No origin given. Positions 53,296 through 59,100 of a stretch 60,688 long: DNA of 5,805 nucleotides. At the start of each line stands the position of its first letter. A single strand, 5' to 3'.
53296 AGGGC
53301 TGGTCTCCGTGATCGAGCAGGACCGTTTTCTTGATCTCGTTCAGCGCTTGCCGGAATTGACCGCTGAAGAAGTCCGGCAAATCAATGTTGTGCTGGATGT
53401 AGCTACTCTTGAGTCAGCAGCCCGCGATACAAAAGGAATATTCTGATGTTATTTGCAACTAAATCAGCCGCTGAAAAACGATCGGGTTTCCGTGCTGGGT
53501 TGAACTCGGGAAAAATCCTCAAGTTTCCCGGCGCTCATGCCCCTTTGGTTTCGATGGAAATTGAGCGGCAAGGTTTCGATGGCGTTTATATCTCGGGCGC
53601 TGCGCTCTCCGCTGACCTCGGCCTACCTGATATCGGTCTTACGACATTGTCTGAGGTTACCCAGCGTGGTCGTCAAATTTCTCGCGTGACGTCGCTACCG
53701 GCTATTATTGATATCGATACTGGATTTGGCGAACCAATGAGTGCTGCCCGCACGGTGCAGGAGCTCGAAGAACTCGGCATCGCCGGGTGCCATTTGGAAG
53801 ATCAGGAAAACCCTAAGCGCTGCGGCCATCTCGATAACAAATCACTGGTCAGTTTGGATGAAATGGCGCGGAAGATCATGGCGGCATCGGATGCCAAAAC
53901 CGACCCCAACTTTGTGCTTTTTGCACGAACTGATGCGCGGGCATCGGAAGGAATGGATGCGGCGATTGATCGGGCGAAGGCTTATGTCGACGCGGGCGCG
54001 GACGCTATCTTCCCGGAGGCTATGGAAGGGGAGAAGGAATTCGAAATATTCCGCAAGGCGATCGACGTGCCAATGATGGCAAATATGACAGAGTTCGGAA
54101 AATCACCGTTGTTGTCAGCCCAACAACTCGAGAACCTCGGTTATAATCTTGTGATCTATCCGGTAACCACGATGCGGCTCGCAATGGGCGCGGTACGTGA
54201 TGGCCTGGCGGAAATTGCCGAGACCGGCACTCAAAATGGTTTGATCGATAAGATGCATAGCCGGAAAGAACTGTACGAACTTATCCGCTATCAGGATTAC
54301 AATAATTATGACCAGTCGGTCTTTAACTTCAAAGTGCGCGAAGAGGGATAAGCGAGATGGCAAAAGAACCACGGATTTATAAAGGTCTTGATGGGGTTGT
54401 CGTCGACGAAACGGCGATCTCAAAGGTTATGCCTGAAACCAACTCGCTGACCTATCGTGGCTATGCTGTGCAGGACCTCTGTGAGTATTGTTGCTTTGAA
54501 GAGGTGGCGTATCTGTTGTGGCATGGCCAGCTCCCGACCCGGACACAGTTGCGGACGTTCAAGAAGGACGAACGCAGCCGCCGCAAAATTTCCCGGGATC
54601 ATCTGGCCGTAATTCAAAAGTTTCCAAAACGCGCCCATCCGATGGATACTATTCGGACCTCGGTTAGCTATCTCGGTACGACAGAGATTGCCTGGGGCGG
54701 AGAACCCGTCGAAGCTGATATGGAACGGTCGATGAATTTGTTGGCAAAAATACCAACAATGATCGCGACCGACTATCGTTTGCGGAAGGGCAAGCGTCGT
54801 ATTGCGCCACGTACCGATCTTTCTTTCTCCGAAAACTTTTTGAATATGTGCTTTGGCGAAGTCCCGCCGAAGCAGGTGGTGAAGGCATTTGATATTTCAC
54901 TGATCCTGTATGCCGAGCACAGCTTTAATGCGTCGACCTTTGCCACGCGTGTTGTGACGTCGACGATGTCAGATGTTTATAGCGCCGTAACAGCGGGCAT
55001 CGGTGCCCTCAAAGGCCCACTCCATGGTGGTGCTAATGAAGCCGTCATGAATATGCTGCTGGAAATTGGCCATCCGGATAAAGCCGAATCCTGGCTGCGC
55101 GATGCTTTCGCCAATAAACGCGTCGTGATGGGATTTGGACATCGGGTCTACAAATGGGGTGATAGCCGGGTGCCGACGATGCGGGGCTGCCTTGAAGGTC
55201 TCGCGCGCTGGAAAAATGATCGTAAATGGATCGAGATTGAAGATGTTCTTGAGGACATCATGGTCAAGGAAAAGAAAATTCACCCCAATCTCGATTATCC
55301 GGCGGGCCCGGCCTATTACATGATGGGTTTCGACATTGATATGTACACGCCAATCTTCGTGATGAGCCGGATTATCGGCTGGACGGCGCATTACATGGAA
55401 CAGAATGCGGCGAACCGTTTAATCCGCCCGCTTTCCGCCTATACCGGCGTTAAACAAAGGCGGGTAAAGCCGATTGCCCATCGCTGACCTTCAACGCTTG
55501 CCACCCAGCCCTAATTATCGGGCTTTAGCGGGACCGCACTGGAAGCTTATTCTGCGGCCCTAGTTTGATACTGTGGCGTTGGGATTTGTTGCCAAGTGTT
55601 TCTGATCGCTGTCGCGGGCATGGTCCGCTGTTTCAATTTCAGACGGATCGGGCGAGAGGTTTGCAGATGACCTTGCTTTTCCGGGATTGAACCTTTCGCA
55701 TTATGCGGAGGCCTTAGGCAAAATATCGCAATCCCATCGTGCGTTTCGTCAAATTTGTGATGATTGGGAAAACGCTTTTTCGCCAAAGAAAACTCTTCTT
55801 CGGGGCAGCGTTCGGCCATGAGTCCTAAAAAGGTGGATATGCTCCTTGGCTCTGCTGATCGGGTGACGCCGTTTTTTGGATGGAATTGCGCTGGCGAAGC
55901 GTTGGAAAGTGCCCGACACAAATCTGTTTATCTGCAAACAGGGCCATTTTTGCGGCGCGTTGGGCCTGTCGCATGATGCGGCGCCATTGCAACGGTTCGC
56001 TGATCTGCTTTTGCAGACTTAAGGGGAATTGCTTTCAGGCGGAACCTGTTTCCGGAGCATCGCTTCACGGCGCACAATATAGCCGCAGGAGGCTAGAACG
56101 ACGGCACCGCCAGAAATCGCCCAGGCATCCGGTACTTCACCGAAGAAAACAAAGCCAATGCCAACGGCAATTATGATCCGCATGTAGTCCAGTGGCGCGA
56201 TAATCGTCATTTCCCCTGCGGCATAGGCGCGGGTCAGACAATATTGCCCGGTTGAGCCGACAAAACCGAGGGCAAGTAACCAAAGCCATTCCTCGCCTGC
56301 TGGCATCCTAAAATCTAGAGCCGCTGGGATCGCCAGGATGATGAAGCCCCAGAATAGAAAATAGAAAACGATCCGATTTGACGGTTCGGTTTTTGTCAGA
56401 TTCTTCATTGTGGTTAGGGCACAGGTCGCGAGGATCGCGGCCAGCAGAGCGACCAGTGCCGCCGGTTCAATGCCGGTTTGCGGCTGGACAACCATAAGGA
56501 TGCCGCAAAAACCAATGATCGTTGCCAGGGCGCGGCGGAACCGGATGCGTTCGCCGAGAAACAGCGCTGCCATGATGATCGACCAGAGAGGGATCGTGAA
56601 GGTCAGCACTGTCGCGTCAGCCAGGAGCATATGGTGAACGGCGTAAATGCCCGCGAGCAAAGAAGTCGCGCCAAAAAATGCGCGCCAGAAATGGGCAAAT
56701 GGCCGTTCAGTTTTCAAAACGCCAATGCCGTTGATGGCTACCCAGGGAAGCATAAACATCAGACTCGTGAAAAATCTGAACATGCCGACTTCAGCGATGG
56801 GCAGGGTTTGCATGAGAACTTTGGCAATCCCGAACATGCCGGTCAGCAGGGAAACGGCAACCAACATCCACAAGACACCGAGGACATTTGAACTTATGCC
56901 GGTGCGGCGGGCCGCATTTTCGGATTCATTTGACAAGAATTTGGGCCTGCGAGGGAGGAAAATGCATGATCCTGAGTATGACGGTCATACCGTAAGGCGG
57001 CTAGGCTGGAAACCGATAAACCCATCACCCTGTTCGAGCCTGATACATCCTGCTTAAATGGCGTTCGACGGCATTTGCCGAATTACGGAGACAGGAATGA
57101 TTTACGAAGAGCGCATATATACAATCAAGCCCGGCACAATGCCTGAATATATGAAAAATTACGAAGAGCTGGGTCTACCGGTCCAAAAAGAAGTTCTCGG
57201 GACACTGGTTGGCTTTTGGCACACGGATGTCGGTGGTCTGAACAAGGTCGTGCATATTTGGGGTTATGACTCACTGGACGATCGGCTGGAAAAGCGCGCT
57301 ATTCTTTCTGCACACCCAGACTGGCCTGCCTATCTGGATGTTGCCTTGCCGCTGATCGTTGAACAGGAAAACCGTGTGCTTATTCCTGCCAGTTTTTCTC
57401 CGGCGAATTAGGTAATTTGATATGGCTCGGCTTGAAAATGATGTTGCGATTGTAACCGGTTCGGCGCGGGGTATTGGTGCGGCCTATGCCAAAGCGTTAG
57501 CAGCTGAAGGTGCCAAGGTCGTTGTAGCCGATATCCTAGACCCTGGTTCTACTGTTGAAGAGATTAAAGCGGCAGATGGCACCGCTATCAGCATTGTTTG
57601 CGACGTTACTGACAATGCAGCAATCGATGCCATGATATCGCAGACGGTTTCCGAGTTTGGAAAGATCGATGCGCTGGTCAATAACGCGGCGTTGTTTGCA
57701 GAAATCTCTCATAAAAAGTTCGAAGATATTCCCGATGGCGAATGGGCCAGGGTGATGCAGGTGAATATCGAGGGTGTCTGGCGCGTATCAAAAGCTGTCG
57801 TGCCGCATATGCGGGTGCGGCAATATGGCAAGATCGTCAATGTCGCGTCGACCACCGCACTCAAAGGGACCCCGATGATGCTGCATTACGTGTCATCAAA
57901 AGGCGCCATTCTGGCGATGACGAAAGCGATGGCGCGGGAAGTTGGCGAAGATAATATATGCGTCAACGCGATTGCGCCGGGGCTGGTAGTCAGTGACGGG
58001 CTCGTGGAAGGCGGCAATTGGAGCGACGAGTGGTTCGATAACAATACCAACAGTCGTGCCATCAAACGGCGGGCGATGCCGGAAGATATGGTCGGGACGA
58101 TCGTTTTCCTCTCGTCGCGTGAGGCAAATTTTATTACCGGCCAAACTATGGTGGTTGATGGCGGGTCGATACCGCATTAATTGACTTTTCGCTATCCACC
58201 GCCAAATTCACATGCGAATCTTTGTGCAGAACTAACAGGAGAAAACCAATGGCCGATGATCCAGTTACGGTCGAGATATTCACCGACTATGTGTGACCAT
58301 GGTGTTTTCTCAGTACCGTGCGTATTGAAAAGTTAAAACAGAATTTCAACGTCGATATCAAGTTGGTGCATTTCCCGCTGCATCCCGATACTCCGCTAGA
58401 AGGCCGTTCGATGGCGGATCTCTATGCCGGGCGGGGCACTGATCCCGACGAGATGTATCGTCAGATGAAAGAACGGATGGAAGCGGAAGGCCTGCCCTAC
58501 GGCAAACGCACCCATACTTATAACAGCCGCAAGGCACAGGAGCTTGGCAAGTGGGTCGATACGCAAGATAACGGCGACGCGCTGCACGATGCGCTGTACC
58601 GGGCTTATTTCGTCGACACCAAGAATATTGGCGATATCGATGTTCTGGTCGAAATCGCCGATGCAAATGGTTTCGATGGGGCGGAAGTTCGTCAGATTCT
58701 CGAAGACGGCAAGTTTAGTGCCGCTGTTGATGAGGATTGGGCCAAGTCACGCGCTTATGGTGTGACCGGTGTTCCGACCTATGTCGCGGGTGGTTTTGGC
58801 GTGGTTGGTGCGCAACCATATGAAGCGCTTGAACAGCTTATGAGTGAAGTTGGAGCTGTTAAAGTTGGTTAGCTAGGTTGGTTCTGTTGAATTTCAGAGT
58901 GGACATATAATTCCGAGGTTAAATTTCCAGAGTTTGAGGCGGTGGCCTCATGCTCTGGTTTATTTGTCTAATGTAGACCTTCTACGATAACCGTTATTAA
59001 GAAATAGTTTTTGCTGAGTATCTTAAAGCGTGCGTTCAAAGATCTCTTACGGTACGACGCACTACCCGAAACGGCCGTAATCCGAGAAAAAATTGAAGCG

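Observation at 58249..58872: In-frame TGA replaces the first cysteine of the DsbA/FrnE CxxC motif: candidate selenoprotein missed by ORF calling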

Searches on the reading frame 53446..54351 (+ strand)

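Call 48: search_protein_families(library=pfam, proteins=[window:53446-54351:+], max_evalue=0.00001)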
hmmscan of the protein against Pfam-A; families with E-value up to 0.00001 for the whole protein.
window:53446-54351:+ (301 aa): 2 families
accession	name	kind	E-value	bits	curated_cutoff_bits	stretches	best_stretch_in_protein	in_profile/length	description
PF13714.12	PEP_mutase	-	6.6e-49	167.1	31.5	1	15-257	1-239/240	Phosphoenolpyruvate phosphomutase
PF00463.27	ICL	-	2.8e-11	43.1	26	1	84-184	149-253/526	Isocitrate lyase family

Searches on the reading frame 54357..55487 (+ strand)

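Call 48: search_protein_families(library=pfam, proteins=[window:54357-55487:+], max_evalue=0.00001)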
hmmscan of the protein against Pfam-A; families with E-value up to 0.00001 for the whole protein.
window:54357-55487:+ (376 aa): 1 family
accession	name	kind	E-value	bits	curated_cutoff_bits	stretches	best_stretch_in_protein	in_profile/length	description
PF00285.26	Citrate_synt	-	5.7e-130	433.9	27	1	10-358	1-356/357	Citrate synthase, C-terminal domain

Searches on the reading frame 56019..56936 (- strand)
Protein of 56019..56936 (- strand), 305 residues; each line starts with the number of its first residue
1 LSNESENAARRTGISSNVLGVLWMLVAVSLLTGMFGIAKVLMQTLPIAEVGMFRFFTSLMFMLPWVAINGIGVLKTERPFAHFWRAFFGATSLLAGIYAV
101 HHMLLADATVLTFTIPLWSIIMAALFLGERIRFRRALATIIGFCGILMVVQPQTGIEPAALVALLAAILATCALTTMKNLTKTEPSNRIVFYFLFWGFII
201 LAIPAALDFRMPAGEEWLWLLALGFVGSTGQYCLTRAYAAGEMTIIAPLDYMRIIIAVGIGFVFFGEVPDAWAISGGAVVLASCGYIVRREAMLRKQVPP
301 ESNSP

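Call 48: search_protein_families(library=pfam, proteins=[window:56019-56936:-], max_evalue=0.00001)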
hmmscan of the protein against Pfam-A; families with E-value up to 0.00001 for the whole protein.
window:56019-56936:- (305 aa): 1 family
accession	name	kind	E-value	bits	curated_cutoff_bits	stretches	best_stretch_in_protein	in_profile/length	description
PF00892.27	EamA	-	2.9e-25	89.6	28.2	2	19-150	2-134/135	EamA-like transporter family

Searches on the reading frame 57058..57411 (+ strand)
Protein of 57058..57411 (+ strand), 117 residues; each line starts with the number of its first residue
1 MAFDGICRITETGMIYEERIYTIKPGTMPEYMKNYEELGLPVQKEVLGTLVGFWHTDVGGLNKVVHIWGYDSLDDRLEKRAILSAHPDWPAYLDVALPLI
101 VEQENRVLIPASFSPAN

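Call 48: search_protein_families(library=pfam, proteins=[window:57058-57411:+], max_evalue=0.00001)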
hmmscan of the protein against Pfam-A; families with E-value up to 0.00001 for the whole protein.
window:57058-57411:+ (117 aa): 1 family
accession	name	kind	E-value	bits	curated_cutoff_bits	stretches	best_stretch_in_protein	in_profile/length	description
PF07978.19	NIPSNAP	-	1.3e-32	112.5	22.3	1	16-115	1-102/102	NIPSNAP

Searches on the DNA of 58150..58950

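Call 59: search_rna_families(source=window, start=58150, end=58950, threshold=evalue, max_evalue=10)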
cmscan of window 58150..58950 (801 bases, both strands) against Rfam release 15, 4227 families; matches with E-value up to 10: 3.
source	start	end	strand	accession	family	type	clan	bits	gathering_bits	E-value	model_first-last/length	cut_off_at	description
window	58827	58865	+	RF02726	sno_ZL63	Gene; snRNA; snoRNA; CD-box;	-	20.8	50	0.15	1-43/43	no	Small nucleolar RNA ZL63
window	58204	58251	+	RF02980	freshwater-2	Cis-reg;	-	16.2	49.9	9.3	1-84/84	no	freshwater-2 RNA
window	58607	58706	+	RF02741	Rev44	Gene; antisense;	-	11.6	178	1.1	1-336/336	no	Soft rot Enterobacteriaceae Rev 44 asRNA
